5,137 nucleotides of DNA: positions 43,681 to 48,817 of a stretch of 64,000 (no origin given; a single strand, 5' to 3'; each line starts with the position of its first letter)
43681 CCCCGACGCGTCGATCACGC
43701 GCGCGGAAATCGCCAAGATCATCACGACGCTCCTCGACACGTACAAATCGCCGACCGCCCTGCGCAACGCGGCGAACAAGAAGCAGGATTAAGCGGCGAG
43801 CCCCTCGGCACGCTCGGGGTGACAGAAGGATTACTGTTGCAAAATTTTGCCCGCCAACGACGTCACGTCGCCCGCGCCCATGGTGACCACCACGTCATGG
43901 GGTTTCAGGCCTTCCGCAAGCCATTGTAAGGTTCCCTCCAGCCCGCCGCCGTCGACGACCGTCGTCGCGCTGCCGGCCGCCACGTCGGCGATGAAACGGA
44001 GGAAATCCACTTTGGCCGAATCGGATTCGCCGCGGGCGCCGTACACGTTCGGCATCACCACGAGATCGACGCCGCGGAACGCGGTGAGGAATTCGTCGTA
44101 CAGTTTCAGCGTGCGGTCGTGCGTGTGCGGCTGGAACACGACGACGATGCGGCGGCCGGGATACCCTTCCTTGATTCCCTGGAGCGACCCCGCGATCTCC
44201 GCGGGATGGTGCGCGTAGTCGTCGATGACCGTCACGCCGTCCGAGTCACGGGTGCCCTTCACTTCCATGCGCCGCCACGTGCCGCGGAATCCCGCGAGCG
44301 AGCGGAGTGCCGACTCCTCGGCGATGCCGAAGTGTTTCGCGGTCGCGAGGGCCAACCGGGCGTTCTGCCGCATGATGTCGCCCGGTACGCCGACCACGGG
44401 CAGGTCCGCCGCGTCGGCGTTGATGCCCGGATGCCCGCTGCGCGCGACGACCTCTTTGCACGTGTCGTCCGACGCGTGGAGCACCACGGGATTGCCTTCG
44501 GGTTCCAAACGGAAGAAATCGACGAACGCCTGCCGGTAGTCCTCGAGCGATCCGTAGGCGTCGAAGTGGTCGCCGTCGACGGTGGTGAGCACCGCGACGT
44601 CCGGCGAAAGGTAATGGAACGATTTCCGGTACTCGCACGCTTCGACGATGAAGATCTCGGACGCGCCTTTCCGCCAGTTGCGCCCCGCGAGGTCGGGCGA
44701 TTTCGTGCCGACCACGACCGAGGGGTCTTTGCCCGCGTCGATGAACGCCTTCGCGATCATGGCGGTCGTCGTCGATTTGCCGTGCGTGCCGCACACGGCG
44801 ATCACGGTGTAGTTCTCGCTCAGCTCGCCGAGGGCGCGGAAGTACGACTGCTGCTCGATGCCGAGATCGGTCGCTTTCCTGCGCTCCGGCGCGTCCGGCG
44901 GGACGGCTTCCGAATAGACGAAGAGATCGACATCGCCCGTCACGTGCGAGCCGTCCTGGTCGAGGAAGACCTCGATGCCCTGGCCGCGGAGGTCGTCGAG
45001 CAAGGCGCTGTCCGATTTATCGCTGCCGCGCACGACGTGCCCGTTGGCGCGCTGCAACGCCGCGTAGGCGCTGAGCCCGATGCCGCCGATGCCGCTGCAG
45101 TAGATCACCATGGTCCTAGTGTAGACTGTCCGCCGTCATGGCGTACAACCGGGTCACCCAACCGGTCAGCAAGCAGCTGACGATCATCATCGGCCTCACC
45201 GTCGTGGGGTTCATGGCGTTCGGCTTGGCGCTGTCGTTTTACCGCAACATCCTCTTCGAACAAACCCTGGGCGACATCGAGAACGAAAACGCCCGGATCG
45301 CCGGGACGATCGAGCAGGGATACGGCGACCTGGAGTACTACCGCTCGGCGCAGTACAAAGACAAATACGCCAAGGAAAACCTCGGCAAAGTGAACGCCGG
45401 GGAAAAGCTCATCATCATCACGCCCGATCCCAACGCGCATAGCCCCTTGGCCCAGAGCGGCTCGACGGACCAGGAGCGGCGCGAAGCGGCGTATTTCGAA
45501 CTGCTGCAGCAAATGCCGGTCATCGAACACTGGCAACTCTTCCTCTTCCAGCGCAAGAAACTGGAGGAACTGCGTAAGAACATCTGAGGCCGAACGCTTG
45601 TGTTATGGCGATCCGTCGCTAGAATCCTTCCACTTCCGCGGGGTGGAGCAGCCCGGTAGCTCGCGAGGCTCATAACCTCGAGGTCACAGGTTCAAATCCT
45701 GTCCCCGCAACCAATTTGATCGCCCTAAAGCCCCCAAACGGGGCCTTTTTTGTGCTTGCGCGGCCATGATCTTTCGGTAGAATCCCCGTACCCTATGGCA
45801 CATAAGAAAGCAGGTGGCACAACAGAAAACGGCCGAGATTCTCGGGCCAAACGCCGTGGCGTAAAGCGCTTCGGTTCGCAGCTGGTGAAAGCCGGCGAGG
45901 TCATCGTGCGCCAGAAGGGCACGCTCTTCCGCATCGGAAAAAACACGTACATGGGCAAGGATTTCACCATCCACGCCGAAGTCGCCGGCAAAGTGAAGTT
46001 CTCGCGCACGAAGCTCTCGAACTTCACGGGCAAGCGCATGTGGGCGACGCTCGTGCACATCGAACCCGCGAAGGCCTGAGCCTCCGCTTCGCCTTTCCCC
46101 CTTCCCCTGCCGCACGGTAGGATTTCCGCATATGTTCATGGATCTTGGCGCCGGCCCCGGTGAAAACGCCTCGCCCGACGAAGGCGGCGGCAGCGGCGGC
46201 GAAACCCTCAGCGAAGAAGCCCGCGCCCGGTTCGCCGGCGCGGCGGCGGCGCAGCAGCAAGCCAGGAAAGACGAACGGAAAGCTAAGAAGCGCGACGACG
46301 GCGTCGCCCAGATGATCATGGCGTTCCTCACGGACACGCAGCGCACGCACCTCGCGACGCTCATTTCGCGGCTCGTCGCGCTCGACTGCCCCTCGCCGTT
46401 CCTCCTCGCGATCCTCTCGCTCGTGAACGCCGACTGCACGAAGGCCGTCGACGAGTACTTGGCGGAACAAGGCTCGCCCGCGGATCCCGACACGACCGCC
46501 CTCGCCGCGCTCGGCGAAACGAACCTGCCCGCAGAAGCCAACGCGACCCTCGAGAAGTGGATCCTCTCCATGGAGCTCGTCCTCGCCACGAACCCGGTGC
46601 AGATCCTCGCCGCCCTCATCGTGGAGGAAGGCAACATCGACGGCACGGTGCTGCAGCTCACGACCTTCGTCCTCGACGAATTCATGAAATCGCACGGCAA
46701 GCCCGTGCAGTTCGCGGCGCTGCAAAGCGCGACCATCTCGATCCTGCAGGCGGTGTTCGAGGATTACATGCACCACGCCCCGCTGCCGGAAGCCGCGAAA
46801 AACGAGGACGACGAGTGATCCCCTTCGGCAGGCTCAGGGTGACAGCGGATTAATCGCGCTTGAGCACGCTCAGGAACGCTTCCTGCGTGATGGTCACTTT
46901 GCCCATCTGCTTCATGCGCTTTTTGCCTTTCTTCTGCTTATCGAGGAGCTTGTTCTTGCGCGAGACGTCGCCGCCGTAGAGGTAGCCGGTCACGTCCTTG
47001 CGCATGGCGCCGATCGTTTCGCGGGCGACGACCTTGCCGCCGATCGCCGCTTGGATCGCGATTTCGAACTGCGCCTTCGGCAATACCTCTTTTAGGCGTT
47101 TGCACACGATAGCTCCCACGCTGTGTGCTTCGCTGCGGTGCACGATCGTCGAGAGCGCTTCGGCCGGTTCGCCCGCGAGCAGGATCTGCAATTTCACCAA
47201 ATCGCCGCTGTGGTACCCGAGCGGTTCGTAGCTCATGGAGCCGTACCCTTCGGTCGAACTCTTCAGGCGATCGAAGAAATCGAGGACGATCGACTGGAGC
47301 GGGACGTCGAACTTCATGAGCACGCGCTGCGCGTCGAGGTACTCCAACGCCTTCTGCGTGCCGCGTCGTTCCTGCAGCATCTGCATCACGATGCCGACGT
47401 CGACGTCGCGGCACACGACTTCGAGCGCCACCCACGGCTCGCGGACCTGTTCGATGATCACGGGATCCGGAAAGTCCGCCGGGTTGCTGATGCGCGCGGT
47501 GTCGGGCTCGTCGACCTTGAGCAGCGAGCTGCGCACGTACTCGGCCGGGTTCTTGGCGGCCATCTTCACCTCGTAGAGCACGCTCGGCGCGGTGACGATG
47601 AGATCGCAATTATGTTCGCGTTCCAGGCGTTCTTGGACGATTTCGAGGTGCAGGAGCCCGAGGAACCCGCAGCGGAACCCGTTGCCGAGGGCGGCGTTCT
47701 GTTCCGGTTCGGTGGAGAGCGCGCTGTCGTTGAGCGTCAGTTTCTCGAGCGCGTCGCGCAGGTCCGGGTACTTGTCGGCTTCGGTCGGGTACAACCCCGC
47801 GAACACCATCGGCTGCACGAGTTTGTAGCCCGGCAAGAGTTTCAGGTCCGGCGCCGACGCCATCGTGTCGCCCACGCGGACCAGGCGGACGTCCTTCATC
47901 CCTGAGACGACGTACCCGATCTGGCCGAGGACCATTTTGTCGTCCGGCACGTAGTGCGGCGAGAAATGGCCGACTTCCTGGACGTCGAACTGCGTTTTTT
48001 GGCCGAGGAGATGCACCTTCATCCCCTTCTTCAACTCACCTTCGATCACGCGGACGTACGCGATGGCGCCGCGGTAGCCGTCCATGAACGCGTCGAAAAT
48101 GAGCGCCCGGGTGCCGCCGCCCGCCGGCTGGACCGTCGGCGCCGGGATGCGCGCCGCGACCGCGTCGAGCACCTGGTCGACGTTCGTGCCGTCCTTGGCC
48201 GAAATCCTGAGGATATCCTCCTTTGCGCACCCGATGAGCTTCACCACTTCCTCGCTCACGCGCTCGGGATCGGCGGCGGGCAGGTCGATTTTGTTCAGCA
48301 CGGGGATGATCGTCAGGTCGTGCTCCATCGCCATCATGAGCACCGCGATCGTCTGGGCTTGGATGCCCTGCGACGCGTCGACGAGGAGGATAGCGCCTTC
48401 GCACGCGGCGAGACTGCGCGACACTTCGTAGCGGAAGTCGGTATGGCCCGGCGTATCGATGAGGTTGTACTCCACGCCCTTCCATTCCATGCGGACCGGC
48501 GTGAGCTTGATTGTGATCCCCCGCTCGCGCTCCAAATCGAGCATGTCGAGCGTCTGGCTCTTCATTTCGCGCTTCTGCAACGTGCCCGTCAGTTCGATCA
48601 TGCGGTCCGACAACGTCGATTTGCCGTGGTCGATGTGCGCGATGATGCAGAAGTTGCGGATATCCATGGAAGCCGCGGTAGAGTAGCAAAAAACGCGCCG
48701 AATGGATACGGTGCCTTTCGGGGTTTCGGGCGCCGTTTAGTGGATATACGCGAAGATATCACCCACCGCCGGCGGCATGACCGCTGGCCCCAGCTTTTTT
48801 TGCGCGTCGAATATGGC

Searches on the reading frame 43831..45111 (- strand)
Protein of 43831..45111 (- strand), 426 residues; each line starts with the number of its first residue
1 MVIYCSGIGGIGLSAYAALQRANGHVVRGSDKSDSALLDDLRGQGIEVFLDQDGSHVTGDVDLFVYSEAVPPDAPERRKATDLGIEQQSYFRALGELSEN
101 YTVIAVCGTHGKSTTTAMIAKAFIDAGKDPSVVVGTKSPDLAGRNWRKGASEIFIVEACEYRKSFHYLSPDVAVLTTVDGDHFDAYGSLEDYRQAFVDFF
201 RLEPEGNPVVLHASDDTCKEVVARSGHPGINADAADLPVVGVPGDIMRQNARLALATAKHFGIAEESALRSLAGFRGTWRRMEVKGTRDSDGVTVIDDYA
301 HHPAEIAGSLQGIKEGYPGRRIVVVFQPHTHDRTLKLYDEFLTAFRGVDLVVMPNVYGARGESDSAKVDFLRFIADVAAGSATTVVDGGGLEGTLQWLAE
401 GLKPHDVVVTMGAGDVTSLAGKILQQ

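Call 21: search_protein_families(library=pfam, proteins=[window:43831-45111:-], max_evalue=0.001)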
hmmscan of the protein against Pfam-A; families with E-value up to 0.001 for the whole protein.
window:43831-45111:- (426 aa): 3 families
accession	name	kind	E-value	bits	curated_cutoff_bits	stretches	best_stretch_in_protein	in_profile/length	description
PF02875.26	Mur_ligase_C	-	4.7e-18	66.7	28.4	1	280-414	1-127/127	Mur ligase, glutamate ligase domain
PF08245.18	Mur_ligase_M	-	3e-15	57.2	24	1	106-226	1-136/200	Mur ligase middle domain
PF01225.30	Mur_ligase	-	1.7e-14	54.4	21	1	3-101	2-94/95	Mur ligase family, catalytic domain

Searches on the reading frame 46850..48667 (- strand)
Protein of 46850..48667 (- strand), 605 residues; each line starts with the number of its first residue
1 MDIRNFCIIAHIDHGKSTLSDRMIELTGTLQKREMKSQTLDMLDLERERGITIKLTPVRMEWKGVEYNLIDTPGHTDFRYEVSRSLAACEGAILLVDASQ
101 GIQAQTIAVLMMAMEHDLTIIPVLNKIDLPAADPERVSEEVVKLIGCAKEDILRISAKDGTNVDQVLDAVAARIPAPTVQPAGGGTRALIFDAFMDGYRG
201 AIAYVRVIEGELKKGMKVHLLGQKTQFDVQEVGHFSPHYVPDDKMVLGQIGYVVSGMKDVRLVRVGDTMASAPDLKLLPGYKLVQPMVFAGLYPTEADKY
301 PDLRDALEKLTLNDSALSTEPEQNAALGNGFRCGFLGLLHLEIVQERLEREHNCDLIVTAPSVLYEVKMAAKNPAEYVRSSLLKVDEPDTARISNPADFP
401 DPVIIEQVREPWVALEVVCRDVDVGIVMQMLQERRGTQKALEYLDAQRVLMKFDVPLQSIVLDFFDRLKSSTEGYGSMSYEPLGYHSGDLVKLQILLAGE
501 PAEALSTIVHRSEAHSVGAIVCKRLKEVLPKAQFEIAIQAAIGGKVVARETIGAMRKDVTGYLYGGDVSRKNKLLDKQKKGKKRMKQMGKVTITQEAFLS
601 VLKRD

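Call 14: list_cluster_members(proteins=[P0001, window:46850-48667:-, window:55405-55818:-, window:54837-55403:-, window:25146-31856:+, window:32014-37824:+])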
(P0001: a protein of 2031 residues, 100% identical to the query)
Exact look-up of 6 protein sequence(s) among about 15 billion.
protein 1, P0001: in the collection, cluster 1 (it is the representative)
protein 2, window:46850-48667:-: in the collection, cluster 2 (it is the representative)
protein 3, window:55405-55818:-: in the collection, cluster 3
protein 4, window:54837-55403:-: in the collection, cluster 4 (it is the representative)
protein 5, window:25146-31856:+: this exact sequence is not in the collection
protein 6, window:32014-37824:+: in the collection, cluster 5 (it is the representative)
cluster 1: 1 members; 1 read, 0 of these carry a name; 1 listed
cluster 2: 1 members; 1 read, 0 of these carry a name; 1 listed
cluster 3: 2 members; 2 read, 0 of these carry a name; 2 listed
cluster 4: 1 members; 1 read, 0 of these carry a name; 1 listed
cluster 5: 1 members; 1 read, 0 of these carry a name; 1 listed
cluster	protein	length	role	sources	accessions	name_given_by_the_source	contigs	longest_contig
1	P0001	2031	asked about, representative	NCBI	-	-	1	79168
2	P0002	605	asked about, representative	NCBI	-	-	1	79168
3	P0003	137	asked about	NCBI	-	-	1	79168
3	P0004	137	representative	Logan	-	-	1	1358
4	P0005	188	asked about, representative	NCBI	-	-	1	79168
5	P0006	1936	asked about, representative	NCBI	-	-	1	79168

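Call 21: search_protein_families(library=pfam, proteins=[window:46850-48667:-], max_evalue=0.001)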
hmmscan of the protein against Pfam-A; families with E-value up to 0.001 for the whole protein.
window:46850-48667:- (605 aa): 8 families
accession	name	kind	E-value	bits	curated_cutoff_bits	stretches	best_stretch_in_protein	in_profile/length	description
PF00009.33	GTP_EFTU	-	5.9e-56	189.5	26.5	1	2-175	2-187/188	Elongation factor Tu GTP binding domain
PF06421.17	LepA_C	-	2.9e-44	150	29.7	1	498-603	2-107/107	GTP-binding protein LepA C-terminus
PF00679.30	EFG_C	-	6.2e-18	65.1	27.9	1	408-493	2-86/89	Elongation factor G C-terminus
PF03144.31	GTP_EFTU_D2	-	7.6e-10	39.5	30.3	1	200-269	1-72/73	Elongation factor Tu domain 2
PF01926.29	MMR_HSR1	-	4e-06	27.4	21.9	1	13-126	9-113/113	50S ribosome-binding GTPase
PF22042.2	EF-G_D2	-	1.4e-05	25.5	27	1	187-227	3-41/84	Elongation factor G domain 2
PF14492.12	EFG_III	-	0.00042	20.8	27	0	285-358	3-73/75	Elongation Factor G, domain III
PF00071.28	Ras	-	0.00065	19.7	21.6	0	54-174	37-160/162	Ras family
